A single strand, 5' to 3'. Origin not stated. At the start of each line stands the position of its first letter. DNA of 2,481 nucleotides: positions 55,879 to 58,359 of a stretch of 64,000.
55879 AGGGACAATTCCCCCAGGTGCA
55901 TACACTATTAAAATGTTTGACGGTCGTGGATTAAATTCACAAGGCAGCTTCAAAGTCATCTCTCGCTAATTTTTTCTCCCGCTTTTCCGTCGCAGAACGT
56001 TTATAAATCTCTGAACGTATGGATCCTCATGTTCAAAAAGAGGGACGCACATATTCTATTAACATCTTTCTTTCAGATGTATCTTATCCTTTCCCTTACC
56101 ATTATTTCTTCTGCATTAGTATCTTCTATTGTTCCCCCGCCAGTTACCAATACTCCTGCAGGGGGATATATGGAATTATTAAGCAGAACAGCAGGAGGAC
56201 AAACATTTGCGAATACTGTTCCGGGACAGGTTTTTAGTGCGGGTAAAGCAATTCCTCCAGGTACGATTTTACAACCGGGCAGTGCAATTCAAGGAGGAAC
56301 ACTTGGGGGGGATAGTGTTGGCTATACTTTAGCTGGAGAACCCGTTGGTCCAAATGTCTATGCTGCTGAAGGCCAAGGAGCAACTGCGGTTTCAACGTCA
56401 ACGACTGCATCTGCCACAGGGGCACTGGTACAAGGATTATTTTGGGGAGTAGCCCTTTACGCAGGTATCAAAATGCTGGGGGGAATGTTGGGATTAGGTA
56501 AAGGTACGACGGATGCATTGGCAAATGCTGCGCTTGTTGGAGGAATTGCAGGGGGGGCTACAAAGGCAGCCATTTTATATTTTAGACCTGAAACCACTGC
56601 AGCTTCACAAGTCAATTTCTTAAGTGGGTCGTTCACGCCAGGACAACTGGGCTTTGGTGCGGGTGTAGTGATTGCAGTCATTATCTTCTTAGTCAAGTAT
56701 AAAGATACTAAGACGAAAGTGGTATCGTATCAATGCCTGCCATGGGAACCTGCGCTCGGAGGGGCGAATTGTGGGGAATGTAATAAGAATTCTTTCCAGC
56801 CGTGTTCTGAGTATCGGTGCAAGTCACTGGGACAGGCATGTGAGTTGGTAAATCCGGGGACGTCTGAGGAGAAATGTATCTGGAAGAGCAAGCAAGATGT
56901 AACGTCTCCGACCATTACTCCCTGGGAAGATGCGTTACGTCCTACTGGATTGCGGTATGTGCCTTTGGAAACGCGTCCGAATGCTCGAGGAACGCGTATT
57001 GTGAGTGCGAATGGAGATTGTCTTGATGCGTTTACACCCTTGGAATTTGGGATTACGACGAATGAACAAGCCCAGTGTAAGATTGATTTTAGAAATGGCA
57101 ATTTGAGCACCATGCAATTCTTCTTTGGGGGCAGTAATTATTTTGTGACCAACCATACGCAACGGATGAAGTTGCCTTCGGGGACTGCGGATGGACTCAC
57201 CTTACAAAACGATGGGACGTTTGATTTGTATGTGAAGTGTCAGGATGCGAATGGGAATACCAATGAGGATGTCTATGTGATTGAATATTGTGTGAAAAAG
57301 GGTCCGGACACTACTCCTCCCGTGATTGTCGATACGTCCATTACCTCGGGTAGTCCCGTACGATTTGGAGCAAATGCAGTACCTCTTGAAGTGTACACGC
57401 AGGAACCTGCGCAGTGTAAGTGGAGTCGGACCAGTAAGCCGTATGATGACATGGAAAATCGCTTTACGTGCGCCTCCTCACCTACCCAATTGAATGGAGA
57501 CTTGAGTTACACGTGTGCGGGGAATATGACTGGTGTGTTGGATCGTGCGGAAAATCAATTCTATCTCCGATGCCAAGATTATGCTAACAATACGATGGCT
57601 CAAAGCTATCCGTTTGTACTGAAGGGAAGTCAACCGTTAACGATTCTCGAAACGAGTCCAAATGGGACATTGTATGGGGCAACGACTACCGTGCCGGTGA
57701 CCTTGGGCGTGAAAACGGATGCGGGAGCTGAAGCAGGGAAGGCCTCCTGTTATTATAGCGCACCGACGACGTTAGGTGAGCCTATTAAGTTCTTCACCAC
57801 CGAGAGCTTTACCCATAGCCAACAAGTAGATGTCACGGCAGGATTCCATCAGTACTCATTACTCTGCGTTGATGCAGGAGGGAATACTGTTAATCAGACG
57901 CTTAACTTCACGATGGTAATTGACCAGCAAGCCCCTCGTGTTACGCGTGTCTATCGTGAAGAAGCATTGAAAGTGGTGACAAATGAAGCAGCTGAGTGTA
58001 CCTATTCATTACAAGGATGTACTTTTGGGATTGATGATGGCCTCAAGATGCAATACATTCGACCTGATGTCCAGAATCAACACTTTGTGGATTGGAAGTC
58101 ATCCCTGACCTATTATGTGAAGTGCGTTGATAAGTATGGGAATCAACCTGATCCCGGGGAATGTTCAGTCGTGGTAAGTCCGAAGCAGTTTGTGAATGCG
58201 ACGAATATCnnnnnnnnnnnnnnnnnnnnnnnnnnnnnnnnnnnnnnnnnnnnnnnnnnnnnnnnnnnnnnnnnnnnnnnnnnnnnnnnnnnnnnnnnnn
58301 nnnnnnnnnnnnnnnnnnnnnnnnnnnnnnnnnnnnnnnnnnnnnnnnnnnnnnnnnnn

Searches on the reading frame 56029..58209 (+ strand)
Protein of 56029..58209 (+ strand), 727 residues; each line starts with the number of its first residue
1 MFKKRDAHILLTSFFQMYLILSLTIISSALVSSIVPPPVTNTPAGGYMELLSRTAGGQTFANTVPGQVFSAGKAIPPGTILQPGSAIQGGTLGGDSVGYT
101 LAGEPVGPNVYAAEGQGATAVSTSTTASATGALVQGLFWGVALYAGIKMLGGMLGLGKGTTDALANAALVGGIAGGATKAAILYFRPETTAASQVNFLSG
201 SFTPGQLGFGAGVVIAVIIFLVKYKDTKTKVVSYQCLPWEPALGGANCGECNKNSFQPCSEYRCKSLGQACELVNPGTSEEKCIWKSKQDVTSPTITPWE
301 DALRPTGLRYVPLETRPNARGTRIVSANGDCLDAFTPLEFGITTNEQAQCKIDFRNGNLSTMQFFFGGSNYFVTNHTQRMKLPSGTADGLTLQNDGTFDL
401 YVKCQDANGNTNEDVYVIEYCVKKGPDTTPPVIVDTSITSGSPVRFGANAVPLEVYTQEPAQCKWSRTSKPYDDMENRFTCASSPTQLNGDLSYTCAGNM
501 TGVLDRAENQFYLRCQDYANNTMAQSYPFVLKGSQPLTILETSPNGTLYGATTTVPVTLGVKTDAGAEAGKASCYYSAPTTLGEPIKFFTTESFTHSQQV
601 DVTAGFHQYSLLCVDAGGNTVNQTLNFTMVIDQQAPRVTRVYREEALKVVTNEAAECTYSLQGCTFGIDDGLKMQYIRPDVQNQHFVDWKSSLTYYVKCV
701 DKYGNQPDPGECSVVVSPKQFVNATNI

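Call 7: search_protein_families(library=pfam, proteins=[window:56029-58209:+], max_evalue=0.001)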
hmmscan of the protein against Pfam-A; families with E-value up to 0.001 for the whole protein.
window:56029-58209:+ (727 aa): 0 families

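Call 60: search_protein_families(library=ncbifam, proteins=[window:56029-58209:+], max_evalue=5)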
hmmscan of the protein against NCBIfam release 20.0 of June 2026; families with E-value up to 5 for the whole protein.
window:56029-58209:+ (727 aa): 1 family
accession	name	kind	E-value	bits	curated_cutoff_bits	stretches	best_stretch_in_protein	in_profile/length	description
NF045711.1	sulf_resp_HmcF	equivalog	0.017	13.9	750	1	634-691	100-157/457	sulfate respiration complex iron-sulfur protein HmcF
